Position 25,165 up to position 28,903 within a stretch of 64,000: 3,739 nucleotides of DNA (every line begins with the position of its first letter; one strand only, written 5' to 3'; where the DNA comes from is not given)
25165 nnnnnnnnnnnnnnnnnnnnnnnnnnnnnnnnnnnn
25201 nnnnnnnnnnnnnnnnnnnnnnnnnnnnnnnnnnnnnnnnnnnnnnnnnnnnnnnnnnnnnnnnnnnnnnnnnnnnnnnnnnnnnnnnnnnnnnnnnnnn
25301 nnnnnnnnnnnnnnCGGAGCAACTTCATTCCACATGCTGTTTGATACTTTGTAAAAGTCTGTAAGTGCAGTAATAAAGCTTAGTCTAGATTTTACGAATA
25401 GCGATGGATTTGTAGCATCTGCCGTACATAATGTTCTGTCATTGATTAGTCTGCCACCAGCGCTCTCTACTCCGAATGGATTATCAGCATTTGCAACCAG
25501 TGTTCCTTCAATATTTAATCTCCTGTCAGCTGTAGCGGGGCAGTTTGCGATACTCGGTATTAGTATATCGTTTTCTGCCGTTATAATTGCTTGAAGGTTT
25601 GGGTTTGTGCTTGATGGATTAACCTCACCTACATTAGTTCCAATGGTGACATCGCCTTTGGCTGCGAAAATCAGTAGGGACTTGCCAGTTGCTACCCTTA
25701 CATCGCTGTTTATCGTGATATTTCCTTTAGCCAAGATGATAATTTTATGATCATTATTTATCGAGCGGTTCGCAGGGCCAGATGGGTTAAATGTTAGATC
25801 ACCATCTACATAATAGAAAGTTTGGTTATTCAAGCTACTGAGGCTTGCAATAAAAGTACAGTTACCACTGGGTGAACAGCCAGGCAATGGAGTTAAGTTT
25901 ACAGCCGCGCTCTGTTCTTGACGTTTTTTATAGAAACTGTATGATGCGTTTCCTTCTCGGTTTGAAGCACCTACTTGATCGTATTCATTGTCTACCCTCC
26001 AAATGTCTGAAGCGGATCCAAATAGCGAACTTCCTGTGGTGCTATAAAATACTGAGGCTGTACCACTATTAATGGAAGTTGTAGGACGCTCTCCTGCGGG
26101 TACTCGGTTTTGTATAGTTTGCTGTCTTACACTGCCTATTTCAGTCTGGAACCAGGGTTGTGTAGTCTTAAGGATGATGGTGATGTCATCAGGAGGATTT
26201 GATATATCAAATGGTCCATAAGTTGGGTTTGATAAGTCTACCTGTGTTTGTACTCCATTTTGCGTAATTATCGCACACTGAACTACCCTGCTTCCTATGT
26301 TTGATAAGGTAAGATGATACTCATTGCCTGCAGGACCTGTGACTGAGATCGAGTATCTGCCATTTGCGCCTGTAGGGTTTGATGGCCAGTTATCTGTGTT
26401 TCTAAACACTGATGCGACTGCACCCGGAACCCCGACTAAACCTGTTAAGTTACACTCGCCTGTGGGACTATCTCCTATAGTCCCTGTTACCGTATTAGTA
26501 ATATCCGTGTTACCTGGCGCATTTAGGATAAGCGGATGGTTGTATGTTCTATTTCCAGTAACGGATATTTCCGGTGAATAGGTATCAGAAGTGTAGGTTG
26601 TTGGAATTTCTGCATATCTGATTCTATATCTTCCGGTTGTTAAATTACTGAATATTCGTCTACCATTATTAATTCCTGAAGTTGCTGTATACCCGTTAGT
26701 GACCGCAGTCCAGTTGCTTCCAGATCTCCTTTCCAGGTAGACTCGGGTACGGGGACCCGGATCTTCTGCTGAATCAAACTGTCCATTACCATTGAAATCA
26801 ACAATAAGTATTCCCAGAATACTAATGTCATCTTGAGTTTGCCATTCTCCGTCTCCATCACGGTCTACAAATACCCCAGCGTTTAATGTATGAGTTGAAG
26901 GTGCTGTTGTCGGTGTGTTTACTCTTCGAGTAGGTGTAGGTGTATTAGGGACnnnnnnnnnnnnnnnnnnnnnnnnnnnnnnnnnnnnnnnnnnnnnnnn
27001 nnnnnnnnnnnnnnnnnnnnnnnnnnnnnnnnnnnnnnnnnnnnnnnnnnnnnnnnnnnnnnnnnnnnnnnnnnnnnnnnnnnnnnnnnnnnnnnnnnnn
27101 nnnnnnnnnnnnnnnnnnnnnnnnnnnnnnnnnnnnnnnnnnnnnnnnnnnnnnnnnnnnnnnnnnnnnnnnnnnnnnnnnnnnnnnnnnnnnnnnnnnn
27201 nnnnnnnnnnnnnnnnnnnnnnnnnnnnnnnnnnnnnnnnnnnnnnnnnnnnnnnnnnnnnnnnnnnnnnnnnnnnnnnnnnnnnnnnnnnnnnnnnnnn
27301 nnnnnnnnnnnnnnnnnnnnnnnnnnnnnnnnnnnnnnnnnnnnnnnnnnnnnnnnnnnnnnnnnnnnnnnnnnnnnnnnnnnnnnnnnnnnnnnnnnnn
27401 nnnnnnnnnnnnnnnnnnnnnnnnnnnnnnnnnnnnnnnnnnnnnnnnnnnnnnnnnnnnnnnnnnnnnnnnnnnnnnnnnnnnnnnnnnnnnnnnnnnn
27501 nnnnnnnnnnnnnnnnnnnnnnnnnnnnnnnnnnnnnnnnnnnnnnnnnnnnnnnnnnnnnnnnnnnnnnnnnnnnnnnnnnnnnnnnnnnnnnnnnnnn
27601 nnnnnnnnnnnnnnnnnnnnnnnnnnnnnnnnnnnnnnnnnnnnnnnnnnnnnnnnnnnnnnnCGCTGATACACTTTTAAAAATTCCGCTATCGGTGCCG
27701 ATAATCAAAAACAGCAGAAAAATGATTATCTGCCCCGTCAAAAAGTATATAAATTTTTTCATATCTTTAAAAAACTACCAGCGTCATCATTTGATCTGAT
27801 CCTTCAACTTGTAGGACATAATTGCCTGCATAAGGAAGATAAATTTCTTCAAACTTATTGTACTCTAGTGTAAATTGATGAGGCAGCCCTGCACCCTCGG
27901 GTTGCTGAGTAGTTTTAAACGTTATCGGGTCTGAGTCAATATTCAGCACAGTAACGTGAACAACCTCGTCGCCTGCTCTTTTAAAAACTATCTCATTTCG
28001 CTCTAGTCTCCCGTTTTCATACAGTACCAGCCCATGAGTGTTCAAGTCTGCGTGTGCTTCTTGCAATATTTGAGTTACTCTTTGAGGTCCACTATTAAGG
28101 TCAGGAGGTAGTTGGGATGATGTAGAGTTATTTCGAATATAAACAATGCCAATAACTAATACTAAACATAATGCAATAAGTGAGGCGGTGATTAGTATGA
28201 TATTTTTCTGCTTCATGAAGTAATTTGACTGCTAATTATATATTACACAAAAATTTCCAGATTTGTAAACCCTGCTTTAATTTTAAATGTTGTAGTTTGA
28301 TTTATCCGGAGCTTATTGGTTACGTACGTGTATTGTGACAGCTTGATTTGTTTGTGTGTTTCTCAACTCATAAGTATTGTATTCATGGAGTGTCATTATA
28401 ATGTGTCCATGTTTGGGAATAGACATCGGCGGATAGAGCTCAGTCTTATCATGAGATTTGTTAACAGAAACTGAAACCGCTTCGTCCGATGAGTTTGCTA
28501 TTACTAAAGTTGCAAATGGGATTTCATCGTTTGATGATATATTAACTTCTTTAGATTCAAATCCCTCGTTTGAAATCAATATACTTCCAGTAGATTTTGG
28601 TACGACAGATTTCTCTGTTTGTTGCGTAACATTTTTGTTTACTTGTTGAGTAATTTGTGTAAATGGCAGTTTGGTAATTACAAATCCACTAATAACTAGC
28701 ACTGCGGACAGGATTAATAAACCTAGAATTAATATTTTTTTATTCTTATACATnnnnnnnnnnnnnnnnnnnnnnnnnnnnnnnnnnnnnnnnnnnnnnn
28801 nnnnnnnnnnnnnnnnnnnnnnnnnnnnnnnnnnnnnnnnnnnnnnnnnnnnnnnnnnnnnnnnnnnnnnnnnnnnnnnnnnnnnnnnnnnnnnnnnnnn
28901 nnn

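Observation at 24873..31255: Operon of two paralogous giant surface proteins, each followed by small membrane-anchored partner proteins, adjacent to the pilus locus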

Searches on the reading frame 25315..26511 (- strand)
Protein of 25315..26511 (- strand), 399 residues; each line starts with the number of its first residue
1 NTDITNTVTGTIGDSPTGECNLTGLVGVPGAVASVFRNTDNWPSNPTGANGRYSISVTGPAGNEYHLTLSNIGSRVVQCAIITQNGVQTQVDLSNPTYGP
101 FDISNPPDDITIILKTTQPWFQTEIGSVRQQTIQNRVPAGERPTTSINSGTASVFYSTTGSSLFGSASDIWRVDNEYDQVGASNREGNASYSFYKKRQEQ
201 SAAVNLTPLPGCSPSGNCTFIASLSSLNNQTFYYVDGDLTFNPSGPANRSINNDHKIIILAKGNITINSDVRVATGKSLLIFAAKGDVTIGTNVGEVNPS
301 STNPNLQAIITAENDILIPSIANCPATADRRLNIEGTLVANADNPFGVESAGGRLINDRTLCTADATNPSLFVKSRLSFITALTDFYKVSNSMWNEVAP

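Call 44: predict_structure(alignment_id=A5)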
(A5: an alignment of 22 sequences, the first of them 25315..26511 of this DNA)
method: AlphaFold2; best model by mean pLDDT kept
length: 399 residues; sequences in the alignment: 22
mean_pLDDT: 78.4   pTM: 0.68
mean pLDDT of the five models: 78.4, 76.5, 76.0, 75.8, 71.5
residues with pLDDT >= 90: 106; 70-90: 193; 50-70: 62; < 50: 38
segments of 3 or more residues with pLDDT < 50: 151-154, 157-163, 172-184, 392-399
pLDDT, mean of each block of 10 residues (from residue 1): 83 82 85 86 85 89 85 79 89 70 80 79 65 63 65 48 50 45 59 83 79 89 86 93 86 88 96 88 95 94 93 90 80 90 64 80 87 84 57 44
secondary structure, 60 per line:
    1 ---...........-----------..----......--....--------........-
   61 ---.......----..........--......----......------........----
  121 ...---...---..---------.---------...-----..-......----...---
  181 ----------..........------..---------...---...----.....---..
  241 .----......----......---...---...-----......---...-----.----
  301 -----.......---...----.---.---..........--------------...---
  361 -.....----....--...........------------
elements in order: E4-14 E32-37 E40-43 E52-59 E64-70 E75-84 E87-92 E97-102 E109-116 E121-123 E127-129 E154-156 H165-170 H191-200 E218-220 E231-235 E239-241 H246-249 E256-261 E265-267 E271-273 E279-284 E288-290 E306-312 E316-318 E331-340 E355-357 H362-366 E371-374 H377-387

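Call 73: search_protein_families(library=pfam, alignment_id=A5, max_evalue=1)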
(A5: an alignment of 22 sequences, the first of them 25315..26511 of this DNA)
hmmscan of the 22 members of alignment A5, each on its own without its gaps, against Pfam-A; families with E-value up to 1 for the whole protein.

A. member 1, window:25315-26511:- (399 aa): 1 family
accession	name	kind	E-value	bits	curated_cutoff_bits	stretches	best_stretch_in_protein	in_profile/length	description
PF23981.1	DUF7305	-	0.01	16.2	27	1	233-314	51-129/185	Domain of unknown function (DUF7305)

B. families by the number of members that match (of 22 scanned): 13 families
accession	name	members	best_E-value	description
PF23981.1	DUF7305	6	2.6e-05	Domain of unknown function (DUF7305)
PF13620.12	CarboxypepD_reg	6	0.0014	Carboxypeptidase regulatory-like domain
PF17210.9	SdrD_B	4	4e-06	SdrD B-like domain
PF17802.7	SpaA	2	0.025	Prealbumin-like fold domain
PF13715.12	CarbopepD_reg_2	2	0.042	CarboxypepD_reg-like domain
PF24421.1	Ig_J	1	0.017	Tip attachment protein J, Ig-like domain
PF19407.5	DUF5979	1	0.031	Domain of unknown function (DUF5979)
PF05688.17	BIg21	1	0.049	Bacterial Immunoglobulin-like 21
PF14262.12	Cthe_2159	1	0.076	Carbohydrate-binding domain-containing protein Cthe_2159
PF13978.11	DUF4223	1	0.085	Protein of unknown function (DUF4223)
PF18884.5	TSP3_bac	1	0.11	Bacterial TSP3 repeat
PF04519.19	Bactofilin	1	0.11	Polymer-forming cytoskeletal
PF07763.18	FEZ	1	0.37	FEZ-like protein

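Call 76: fold_search(model_id=the predicted structure, library=pdb)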
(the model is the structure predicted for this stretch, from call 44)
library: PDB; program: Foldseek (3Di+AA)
matches with E <= 10: 409; with E <= 0.001: 0
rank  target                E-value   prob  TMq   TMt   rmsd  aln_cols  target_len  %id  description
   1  7f7y_A                5.4e-03  1.00  0.17  0.20  10.0       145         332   14  Crystal Structure of protein PitB from pilus islet-2 of Streptococcus pneumoniae (released 2022-06-01)
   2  4s3l_A                6.7e-03  0.98  0.15  0.17  11.6       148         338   12  Crystal Structure of major pilin protein PitB from type II pilus of Streptococcus pneumoniae (released 2015-07-29)
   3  7w7i_A                1.7e-02  0.99  0.18  0.21   6.5       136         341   12  Crystal Structure of shaft pilin PitB from pilus islet-2 of Streptococcus oralis (released 2022-06-01)
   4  7w7i_F                2.4e-02  0.99  0.18  0.21   6.4       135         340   12  Crystal Structure of shaft pilin PitB from pilus islet-2 of Streptococcus oralis (released 2022-06-01)
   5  5uyt_B                2.9e-02  0.51  0.20  0.19  17.0       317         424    9  Crystal structure of ice binding protein from an Antarctic bacterium Flavobacteriaceae (released 2017-10-25)
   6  5irb_B                3.5e-02  0.23  0.10  0.12  26.9       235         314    9  Structural insight into host cell surface retention of a 1.5-MDa bacterial ice-binding adhesin (released 2017-07-19)
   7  4jdz_B                3.9e-02  1.00  0.20  0.18   5.3       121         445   16  Structures of SdrD from Staphylococcus aureus reveal the molecular mechanism of how the cell surface receptors recogni (released 2013-06-19)
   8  10ps                  4.3e-02  1.00  0.22  0.16   6.4       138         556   12  Crystal structure of SdrD A2-A3-B1-B2 domains from Staphylococcus aureus JH1 (released 2026-02-11)
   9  6fwv_A                5.9e-02  0.54  0.13  0.10  23.2       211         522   10  The Bacillus anthracis TIE protein (released 2018-08-08)
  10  9jz1_C                5.9e-02  0.41  0.11  0.17  16.3       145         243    9  Crystal structure of Nir2 C-terminal domain in complex with phosphate (released 2025-10-15)
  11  4p99_A                5.9e-02  0.18  0.09  0.09  25.5       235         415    8  Ca2+-stabilized adhesin helps an Antarctic bacterium reach out and bind ice (released 2014-06-18)
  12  9ega_B                6.2e-02  0.72  0.10  0.07  13.6       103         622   16  Crystal Structure of a CE20 carbohydrate acetylesterase from Pedobacter psychrotolerans (PpCE20_II), with ancillary do (released 2025-08-13)
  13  5aq0_A                6.5e-02  0.99  0.15  0.58   5.9       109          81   20  The structure of the Transthyretin-like domain of the first catalytic domain of the HUMAN Carboxypeptidase D (released 2016-09-28)
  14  6fwv_B                6.9e-02  0.82  0.16  0.12   7.3       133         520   14  The Bacillus anthracis TIE protein (released 2018-08-08)
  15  3b2m_B                8.0e-02  0.77  0.16  0.21  14.1       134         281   14  Crystal Structure of the Major Pilin from Streptococcus pyogenes (released 2007-12-18)
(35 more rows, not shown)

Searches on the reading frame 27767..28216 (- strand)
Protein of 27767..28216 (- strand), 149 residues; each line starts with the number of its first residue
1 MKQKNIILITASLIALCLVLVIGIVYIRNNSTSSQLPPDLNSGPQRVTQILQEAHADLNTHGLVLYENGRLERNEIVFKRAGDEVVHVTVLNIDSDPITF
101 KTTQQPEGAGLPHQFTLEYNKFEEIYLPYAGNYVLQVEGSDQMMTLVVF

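Call 3: search_protein_families(library=pfam, proteins=[window:27767-28216:-], max_evalue=1)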
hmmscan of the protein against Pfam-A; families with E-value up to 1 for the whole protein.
window:27767-28216:- (149 aa): 2 families
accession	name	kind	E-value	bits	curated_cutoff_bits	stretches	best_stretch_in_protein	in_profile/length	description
PF20187.3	DUF6550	-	0.013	16.1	27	1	2-56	7-63/190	Family of unknown function (DUF6550)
PF11503.13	YNR034W-A-like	-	0.046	14.1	25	1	43-86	27-68/72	YNR034W-A-like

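Call 4: search_protein_families(library=ncbifam, proteins=[window:27767-28216:-], max_evalue=1)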
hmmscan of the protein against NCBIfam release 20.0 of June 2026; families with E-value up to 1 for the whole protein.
window:27767-28216:- (149 aa): 0 families

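Call 90: search_protein_families(library=padloc, proteins=[window:27767-28216:-], max_evalue=0.01)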
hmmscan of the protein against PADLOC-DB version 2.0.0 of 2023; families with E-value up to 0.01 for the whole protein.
window:27767-28216:- (149 aa): 0 families

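Call 91: search_protein_families(library=phrogs, proteins=[window:27767-28216:-], max_evalue=0.01)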
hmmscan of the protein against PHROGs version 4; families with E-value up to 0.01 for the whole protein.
window:27767-28216:- (149 aa): 0 families

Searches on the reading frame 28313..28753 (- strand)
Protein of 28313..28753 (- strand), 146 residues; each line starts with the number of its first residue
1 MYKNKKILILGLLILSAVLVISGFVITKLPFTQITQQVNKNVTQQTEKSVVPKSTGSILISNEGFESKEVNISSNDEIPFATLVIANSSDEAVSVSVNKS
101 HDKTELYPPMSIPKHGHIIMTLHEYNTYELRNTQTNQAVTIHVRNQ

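Call 3: search_protein_families(library=pfam, proteins=[window:28313-28753:-], max_evalue=1)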
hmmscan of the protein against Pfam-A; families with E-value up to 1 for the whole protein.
window:28313-28753:- (146 aa): 7 families
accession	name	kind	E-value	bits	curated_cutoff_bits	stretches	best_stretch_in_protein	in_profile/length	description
PF24053.1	DUF7356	-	0.013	15.9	27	1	56-102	37-85/105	Domain of unknown function (DUF7356)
PF20098.4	DUF6488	-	0.024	15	27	1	13-111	8-97/110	Family of unknown function (DUF6488)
PF06129.17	Chordopox_G3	-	0.031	15.4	22.3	1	13-108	5-102/108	Chordopoxvirus G3 protein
PF09038.16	53-BP1_Tudor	-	0.054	13.9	22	1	70-116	48-94/122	Tumour suppressor p53-binding protein-1 Tudor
PF20479.3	TMEM128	-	0.15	13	23.9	1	4-61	36-90/124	TMEM128 protein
PF14358.11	DUF4405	-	0.17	12.9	26.7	1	7-36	1-30/66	Domain of unknown function (DUF4405)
PF17189.10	Glyco_hydro_30C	-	0.32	11.6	22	1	83-112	31-62/65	Glycosyl hydrolase family 30 beta sandwich domain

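Call 4: search_protein_families(library=ncbifam, proteins=[window:28313-28753:-], max_evalue=1)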
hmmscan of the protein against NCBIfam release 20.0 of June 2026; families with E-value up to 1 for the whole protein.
window:28313-28753:- (146 aa): 0 families

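Call 90: search_protein_families(library=padloc, proteins=[window:28313-28753:-], max_evalue=0.01)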
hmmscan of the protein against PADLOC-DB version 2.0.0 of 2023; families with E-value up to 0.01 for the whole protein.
window:28313-28753:- (146 aa): 0 families

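Call 91: search_protein_families(library=phrogs, proteins=[window:28313-28753:-], max_evalue=0.01)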
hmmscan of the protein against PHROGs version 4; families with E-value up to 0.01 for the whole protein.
window:28313-28753:- (146 aa): 1 family
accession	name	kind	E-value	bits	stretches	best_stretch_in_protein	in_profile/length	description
phrog_10536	-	unknown function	0.0026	19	0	32-70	57-95/117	-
